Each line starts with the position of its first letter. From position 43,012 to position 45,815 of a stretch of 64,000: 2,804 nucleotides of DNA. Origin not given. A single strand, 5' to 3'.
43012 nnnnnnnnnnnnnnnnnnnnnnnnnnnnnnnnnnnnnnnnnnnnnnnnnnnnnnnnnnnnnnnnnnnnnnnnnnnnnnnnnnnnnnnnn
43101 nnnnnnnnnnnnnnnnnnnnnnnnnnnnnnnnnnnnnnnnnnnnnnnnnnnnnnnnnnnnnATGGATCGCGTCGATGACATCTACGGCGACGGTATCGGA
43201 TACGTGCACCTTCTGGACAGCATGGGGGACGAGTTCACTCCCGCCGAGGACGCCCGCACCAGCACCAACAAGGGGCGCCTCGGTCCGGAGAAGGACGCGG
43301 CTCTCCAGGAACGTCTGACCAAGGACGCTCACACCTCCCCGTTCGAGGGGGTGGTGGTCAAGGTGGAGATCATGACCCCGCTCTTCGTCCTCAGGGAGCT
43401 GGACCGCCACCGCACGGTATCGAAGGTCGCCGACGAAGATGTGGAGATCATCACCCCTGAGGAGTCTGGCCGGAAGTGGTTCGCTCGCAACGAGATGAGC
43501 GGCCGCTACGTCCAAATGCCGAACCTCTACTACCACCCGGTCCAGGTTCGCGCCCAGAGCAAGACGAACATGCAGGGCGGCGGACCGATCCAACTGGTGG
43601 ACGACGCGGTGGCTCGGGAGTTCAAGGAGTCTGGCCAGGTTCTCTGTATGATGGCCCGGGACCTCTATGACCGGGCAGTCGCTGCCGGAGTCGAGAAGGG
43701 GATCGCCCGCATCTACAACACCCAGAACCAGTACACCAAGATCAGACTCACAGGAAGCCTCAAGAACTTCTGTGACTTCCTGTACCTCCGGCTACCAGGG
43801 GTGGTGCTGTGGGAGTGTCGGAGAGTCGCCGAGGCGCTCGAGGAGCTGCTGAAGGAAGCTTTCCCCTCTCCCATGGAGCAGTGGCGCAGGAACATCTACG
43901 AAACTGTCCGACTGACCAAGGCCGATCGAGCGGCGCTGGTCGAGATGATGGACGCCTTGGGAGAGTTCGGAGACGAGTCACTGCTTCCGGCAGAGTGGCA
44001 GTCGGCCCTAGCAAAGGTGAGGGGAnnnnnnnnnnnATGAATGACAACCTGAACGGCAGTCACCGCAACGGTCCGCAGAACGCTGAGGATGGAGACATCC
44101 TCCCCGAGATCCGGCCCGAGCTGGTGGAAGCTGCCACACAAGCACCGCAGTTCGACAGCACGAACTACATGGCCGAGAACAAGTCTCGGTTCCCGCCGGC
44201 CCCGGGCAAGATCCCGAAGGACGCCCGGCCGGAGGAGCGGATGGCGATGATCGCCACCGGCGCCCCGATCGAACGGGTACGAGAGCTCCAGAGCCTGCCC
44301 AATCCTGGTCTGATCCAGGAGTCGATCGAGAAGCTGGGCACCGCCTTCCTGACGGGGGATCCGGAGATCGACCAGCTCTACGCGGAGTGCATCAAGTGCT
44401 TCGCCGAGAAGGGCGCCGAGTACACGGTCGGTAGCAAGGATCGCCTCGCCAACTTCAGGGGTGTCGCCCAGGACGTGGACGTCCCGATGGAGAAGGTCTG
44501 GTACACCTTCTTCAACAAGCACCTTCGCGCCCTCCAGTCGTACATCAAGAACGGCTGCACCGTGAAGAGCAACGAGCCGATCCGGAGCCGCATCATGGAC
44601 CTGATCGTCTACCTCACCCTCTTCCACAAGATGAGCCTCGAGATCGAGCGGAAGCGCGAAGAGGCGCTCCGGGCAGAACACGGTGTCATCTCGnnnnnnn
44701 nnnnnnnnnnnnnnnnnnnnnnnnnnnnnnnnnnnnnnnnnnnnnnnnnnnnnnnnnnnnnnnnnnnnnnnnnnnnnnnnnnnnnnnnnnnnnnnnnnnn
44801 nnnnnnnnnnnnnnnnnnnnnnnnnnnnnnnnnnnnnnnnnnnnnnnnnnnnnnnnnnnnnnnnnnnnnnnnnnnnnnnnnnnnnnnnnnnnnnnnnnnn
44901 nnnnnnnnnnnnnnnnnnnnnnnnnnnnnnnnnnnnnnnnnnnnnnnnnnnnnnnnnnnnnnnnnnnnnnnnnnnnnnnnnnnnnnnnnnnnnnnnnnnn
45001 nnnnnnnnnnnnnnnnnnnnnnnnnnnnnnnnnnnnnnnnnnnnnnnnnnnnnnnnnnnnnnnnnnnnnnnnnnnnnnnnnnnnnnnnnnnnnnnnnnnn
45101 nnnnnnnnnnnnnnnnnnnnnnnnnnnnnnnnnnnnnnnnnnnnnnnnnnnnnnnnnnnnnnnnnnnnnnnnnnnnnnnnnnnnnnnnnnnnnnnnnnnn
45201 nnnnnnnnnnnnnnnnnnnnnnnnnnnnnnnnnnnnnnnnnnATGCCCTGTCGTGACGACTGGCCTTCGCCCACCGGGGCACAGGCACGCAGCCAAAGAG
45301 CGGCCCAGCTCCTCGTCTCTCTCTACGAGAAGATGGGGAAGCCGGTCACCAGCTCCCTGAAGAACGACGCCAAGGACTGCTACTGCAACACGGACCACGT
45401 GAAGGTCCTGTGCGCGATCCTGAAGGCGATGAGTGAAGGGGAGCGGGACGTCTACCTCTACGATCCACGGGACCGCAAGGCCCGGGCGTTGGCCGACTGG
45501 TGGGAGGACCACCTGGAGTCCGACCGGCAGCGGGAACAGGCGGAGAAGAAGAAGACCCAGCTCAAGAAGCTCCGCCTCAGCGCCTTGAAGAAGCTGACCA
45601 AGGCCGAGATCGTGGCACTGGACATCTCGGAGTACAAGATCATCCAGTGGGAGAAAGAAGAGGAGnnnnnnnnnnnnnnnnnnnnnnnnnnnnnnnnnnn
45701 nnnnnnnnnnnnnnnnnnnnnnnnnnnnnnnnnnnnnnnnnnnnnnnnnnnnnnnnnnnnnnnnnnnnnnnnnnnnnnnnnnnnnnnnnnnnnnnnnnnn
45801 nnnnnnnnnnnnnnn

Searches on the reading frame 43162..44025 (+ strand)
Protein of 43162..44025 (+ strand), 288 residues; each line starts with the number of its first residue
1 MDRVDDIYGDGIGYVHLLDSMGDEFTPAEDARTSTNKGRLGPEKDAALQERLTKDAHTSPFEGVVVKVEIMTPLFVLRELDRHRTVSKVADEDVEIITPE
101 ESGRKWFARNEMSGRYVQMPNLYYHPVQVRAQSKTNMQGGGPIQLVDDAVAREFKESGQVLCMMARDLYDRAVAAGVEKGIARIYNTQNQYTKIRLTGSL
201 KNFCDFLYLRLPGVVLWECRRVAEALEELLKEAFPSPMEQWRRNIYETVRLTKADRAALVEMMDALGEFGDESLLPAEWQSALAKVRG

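Call 10: search_protein_families(library=pfam, proteins=[window:43162-44025:+], max_evalue=0.01)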
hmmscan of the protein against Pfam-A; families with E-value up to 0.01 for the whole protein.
window:43162-44025:+ (288 aa): 1 family
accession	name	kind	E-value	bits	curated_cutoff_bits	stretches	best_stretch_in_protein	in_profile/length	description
PF02511.20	Thy1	-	6.1e-23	82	24.8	1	17-236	2-191/191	Thymidylate synthase complementing protein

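Call 16: search_protein_families(library=phrogs, proteins=[window:43162-44025:+], max_evalue=0.001)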
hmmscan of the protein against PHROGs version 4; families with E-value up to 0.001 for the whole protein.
window:43162-44025:+ (288 aa): 2 families
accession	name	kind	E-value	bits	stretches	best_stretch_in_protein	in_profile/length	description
phrog_85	-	DNA, RNA and nucleotide metabolism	1.4e-32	114.2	1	15-251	373-591/866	thymidylate synthase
phrog_10644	-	DNA, RNA and nucleotide metabolism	1.3e-08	36.2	1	107-236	21-149/160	thymidylate synthase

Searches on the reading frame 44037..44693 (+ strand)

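Call 10: search_protein_families(library=pfam, proteins=[window:44037-44693:+], max_evalue=0.01)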
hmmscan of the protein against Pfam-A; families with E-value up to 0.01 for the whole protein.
window:44037-44693:+ (219 aa): 0 families

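Call 16: search_protein_families(library=phrogs, proteins=[window:44037-44693:+], max_evalue=0.001)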
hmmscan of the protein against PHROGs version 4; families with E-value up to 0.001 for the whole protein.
window:44037-44693:+ (219 aa): 1 family
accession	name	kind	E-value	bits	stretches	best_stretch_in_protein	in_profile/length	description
phrog_6802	-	unknown function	3.1e-11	44.6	1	120-211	19-111/122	-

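Call 71: search_protein_families(library=padloc, proteins=[window:44037-44693:+], max_evalue=0.01)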
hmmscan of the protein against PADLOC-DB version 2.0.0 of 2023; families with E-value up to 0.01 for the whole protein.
window:44037-44693:+ (219 aa): 0 families

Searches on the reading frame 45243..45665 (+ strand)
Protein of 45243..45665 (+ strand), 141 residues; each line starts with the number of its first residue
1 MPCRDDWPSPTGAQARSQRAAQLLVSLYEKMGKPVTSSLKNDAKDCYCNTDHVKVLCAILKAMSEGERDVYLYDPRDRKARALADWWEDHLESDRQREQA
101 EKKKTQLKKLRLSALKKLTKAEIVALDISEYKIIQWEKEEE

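Call 10: search_protein_families(library=pfam, proteins=[window:45243-45665:+], max_evalue=0.01)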
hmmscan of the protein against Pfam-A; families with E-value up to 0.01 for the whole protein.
window:45243-45665:+ (141 aa): 0 families

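Call 16: search_protein_families(library=phrogs, proteins=[window:45243-45665:+], max_evalue=0.001)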
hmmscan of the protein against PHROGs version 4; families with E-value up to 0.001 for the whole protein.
window:45243-45665:+ (141 aa): 1 family
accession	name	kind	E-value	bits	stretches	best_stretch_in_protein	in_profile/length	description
phrog_11759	-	unknown function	5.1e-26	92.6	1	1-120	1-127/161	-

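Call 71: search_protein_families(library=padloc, proteins=[window:45243-45665:+], max_evalue=0.01)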
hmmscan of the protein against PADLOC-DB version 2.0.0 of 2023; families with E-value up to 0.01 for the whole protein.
window:45243-45665:+ (141 aa): 0 families
